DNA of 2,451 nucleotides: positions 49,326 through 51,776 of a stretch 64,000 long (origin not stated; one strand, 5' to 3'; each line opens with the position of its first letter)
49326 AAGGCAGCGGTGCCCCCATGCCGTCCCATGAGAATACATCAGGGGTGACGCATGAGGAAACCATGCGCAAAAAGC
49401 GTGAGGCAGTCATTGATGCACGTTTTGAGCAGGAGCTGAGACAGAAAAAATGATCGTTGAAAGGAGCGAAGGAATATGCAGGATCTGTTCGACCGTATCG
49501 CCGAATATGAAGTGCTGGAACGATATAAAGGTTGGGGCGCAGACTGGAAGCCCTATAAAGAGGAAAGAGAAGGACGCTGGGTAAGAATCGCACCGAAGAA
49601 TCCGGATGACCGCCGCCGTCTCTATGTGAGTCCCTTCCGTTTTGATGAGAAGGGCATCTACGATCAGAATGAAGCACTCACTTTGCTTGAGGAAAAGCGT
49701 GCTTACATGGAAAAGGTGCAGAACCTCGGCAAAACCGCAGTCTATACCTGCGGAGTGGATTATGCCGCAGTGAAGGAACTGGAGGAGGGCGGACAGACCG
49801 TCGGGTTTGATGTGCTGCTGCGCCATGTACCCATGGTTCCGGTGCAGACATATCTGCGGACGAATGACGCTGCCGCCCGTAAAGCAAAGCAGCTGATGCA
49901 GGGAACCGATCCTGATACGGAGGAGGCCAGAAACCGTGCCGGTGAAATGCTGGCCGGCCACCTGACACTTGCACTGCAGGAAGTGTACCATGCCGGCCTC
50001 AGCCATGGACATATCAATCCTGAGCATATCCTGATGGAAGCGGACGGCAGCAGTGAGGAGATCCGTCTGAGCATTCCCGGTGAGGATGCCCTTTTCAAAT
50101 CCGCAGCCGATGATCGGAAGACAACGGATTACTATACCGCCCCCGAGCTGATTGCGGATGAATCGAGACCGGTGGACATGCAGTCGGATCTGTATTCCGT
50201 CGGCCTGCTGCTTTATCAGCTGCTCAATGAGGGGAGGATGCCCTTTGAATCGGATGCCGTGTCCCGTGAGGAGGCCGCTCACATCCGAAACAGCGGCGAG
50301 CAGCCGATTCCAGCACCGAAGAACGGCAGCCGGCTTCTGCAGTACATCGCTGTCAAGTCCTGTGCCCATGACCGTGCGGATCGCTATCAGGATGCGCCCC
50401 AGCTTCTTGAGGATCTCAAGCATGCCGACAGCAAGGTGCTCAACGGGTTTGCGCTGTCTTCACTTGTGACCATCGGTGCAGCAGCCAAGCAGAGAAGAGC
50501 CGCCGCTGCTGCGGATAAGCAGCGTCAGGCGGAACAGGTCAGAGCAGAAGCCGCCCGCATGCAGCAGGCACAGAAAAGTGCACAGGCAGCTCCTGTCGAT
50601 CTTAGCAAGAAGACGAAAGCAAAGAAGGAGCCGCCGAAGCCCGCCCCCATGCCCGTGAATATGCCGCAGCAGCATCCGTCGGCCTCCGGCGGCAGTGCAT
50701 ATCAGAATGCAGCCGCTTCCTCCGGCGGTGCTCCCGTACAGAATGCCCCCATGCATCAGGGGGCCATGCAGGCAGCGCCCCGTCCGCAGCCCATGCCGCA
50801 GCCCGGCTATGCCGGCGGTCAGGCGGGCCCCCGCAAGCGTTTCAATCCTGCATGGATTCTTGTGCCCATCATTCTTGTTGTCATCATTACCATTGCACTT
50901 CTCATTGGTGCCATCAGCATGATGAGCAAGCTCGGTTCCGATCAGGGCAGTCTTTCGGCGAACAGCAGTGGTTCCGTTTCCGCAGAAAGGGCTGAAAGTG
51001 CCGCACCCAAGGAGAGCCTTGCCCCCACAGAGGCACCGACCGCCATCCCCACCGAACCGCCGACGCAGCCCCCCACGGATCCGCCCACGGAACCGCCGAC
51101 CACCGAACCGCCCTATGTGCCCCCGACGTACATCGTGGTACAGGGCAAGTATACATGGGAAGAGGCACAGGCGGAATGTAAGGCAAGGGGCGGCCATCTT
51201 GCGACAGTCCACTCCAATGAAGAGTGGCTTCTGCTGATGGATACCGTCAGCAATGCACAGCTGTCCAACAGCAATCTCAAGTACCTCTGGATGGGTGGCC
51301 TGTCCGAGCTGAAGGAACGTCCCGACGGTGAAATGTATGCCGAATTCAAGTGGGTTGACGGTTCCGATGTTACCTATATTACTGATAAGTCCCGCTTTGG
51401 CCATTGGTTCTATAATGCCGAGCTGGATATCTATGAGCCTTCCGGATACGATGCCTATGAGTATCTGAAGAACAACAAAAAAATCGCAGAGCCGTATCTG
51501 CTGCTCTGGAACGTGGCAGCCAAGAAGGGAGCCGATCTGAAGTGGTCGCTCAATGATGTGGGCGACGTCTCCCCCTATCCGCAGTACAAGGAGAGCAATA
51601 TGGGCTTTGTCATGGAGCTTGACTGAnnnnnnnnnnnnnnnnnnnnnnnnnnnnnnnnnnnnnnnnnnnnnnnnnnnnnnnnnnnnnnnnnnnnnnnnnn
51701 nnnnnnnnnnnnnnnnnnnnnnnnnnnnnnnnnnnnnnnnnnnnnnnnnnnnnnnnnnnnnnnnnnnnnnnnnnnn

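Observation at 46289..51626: Three tandem kinase-fold paralogs all lack the catalytic HRD Asp, the catalytic-loop Asn and the DFG Asp: a pseudokinase triplet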

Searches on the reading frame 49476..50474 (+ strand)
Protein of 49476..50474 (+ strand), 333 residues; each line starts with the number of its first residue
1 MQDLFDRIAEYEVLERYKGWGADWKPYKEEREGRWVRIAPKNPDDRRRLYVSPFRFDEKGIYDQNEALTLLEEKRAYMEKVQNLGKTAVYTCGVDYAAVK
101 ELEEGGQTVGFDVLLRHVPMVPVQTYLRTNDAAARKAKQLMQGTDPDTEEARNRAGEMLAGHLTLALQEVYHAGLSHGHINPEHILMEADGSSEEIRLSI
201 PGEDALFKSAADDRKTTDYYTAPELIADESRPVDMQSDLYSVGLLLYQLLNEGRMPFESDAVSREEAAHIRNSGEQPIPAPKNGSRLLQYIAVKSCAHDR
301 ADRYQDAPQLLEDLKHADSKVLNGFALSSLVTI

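Call 32: find_related_loci(query=A6, collection=genome_contigs, flank=10000)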
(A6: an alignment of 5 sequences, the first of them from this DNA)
Query A6 (333 aa) in genome_contigs; peptide patterns used: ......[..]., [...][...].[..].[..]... (x = any residue, [..] = any of these).
26 stretches matched a pattern; 2 encode a relative of the query (tblastn E <= 1e-3); 2 distinct loci.
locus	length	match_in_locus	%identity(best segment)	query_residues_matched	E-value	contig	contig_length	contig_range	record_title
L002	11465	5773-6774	36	1-333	6e-64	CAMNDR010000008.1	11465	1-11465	MAG: uncultured Clostridia bacterium isolate SRR873597_bin.123_metaWRAP_v1.3_MAG genome assembly, contig: NODE.15207_len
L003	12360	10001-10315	28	163-258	4e-8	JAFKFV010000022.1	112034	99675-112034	MAG: Bosea sp. (in: a-proteobacteria) isolate SCN18_30_10_14_R1_P_68_18 SCN18_30_10_14_R1_P_scaffold_318, whole genome s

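Call 58: find_related_loci(query=A6, collection=viral_contigs, flank=10000)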
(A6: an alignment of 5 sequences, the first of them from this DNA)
Query A6 (333 aa) in viral_contigs; peptide patterns used: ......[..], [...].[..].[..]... (x = any residue, [..] = any of these).
14 stretches matched a pattern, but none encodes a relative of the query by tblastn (E <= 1e-3).

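Call 59: find_related_loci(query=A6, collection=metagenome_contigs, flank=10000)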
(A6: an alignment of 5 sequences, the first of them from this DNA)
Query A6 (333 aa) in metagenome_contigs; peptide patterns used: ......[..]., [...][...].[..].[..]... (x = any residue, [..] = any of these).
31 stretches matched a pattern; 3 encode a relative of the query (tblastn E <= 1e-3); 3 distinct loci.
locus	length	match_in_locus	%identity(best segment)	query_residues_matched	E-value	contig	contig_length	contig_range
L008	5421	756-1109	30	163-273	8e-9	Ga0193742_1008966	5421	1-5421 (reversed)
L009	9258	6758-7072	28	163-258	3e-8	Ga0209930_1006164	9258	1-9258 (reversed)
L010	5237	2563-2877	28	163-258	3e-8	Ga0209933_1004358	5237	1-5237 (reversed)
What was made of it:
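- Tried and rejected: The JGI metagenome scan gave only generic kinases (call 59).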

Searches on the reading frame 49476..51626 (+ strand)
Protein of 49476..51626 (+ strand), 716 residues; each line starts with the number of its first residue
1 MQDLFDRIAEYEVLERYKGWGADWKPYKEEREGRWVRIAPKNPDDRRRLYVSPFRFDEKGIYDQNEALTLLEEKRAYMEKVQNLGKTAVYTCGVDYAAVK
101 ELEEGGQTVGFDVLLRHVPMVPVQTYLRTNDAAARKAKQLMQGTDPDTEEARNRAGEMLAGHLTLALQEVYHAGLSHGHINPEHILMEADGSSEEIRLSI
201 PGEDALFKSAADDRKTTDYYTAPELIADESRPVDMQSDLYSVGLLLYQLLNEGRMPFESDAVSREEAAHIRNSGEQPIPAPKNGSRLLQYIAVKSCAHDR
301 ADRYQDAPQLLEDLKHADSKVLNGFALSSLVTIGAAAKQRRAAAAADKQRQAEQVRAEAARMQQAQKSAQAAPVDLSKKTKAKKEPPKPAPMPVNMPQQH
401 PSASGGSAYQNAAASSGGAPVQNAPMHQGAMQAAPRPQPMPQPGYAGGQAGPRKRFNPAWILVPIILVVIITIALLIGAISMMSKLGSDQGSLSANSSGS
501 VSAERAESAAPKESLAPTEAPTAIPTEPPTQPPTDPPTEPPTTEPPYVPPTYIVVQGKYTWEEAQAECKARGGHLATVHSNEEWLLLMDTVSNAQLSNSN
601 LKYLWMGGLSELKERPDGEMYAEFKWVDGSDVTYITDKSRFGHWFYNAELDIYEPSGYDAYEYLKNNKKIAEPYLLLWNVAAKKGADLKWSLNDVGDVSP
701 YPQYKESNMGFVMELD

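Call 3: search_protein_families(library=pfam, proteins=[window:49476-51626:+], max_evalue=1)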
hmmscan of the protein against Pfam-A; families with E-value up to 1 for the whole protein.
window:49476-51626:+ (716 aa): 5 families
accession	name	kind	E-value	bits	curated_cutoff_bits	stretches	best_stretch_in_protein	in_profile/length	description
PF00069.31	Pkinase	-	9.6e-11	42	31.7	1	155-311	99-258/263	Protein kinase domain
PF00059.27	Lectin_C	-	1.8e-07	32.3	22.6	1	558-635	2-66/107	Lectin C-type domain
PF07714.23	PK_Tyr_Ser-Thr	-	2.3e-05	24.3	23.1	1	211-303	161-248/258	Protein tyrosine and serine/threonine kinase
PF17101.10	Stealth_CR1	-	0.019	15.1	27.2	1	626-642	9-25/29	Stealth protein CR1, conserved region 1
PF11061.14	Tsr0524-like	-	0.1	12.9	25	1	610-650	20-60/61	Cytochrome b6f, subunit Tsr0524-like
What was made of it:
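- On C-type lectin domain (C-terminus of J): 32.3 bits against 22.6 (call 3).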

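Call 4: search_protein_families(library=ncbifam, proteins=[window:49476-51626:+], max_evalue=1)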
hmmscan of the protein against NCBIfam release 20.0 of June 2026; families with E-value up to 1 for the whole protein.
window:49476-51626:+ (716 aa): 8 families
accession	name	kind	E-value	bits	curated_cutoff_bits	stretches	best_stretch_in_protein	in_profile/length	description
NF033483.0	PknB_PASTA_kin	equivalog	7.1e-17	61.6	450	1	219-383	173-328/563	Stk1 family PASTA domain-containing Ser/Thr kinase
NF047741.1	antiphage_MADS6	equivalog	1.1e-13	50.6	460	1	157-318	302-461/612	methylation-associated defense system protein kinase MAD6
NF009651.0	PRK13184.1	equivalog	0.00049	18.2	839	1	217-315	194-288/932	serine/threonine-protein kinase PknD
NF041620.1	MXAN_5187_fam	hypoth_equivalog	0.00087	19.1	200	1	306-556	292-508/601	MXAN_5187 family protein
NF006518.0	PRK08965.1-2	equivalog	0.059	13.2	159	1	451-483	89-121/166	Na+/H+ antiporter subunit E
NF042931.1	SAG1386_EF1546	equivalog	0.08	13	80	0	462-516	31-85/158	SAG1386/EF1546 family surface-associated protein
TIGR00864.1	PCC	subfamily_domain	0.091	9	1861.4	1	552-593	311-352/2700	polycystin cation channel protein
NF043056.1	T4SS_LegK1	equivalog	0.16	10.5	550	1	169-250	204-284/516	Dot/Icm T4SS effector kinase LegK1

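Call 5: search_solved_structures(query=window:49476-51626:+, max_evalue=0.01, show_alignments=3)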
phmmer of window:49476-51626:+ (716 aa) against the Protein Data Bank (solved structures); distinct sequences matched with E-value up to 0.01: 97 (the best 60 are shown).
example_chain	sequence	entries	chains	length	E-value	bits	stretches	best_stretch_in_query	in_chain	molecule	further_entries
9ruk_A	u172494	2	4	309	2.9e-10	42.5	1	153-316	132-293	Serine/threonine-protein kinase StkP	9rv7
9ru3_A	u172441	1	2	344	2.9e-10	42.5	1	153-317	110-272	Serine/threonine-protein kinase StkP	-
9ruj_A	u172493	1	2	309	7.6e-10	41.1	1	153-316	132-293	Serine/threonine-protein kinase StkP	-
7jpt_A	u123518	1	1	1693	1.1e-08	37.3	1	545-639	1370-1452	Lymphocyte antigen 75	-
7jpu_A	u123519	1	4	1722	1.2e-08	37.1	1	545-639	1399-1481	Lymphocyte antigen 75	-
3f69_A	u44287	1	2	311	5.6e-08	34.9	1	154-316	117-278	Serine/threonine-protein kinase pknB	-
3f61_A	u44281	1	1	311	9.8e-08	34.1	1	154-316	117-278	Serine/threonine-protein kinase pknB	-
6b2p_A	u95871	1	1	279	1.7e-07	33.3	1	154-315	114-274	Serine/threonine-protein kinase PknB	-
5u94_A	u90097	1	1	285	1.7e-07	33.3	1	154-315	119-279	Serine/threonine-protein kinase PknB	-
6i2p_A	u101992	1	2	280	1.7e-07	33.3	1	154-315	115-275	Serine/threonine-protein kinase PknB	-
1mru_A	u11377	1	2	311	1.7e-07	33.3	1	154-316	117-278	Probable serine/threonine-protein kinase pknB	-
3ori_A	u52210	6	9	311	1.7e-07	33.3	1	154-316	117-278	Serine/threonine protein kinase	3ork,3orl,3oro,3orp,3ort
3orm_A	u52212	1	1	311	1.8e-07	33.3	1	154-316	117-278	Serine/threonine protein kinase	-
1o6y_A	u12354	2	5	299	2e-07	33.1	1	154-315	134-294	SERINE/THREONINE-PROTEIN KINASE PKNB | Probable serine/threonine-protein kinase pknB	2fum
6vbz_A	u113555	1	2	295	6.4e-06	28.1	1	163-314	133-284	Mixed lineage kinase domain-like pseudokinase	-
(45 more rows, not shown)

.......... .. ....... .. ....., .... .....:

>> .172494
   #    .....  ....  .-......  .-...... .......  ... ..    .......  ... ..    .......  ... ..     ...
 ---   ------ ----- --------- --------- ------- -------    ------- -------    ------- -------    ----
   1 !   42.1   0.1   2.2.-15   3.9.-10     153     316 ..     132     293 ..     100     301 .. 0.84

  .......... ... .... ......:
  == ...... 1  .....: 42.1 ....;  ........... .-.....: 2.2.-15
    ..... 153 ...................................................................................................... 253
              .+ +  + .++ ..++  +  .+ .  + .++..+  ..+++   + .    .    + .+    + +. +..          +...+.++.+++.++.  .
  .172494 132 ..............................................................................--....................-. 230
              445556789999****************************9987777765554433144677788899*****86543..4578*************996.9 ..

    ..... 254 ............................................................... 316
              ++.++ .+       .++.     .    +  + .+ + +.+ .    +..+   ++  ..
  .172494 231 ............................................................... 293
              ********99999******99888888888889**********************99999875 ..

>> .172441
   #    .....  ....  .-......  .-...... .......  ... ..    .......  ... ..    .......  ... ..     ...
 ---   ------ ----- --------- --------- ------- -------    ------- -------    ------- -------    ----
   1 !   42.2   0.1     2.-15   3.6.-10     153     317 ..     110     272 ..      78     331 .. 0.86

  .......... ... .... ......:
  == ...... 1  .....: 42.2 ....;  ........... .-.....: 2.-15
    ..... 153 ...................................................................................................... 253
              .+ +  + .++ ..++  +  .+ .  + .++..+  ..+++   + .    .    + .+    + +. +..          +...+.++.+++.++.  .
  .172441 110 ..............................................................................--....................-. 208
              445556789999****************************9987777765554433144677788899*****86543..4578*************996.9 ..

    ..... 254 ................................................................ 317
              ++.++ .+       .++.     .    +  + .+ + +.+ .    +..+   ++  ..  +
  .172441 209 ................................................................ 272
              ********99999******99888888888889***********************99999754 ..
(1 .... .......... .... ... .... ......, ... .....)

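Call 21: search_protein_families(library=padloc, proteins=[window:49476-51626:+], max_evalue=0.01)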
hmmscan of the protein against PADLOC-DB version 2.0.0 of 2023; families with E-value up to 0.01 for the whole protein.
window:49476-51626:+ (716 aa): 20 families
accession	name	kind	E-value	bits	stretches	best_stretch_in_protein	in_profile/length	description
PDLC04043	PD-T4-6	-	5.6e-18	63.2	1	161-440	122-399/452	-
PDLC04040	PD-T4-6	-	3.5e-17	60.3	1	159-367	108-316/547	-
PDLC04061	PD-T4-6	-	3.4e-15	54.5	1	217-544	186-443/510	-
PDLC04042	PD-T4-6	-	3.4e-14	51.2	1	163-320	118-275/292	-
PDLC04039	PD-T4-6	-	5.2e-14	50.1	1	163-514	123-435/458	-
PDLC03920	MkoA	-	6.1e-14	49.3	1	98-368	73-331/1112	-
PDLC04047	PD-T4-6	-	7.3e-14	49.6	1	161-317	118-272/327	-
PDLC04053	PD-T4-6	-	1.2e-13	49.2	1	162-341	118-279/311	-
PDLC04052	PD-T4-6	-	6.1e-13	46.8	1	154-362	114-321/496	-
PDLC04041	PD-T4-6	-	1.2e-12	45.8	1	165-348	140-309/443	-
PDLC04060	PD-T4-6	-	7.4e-12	42.9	1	230-373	183-324/486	-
PDLC04138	mad6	-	8.3e-12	42.8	1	211-316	213-312/659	mads_6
PDLC04050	PD-T4-6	-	5e-11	40.2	1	166-418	175-422/480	-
PDLC04048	PD-T4-6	-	1.4e-10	39.1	1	160-370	117-331/354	-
PDLC04055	PD-T4-6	-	1.5e-10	38.5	1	168-328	186-346/496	-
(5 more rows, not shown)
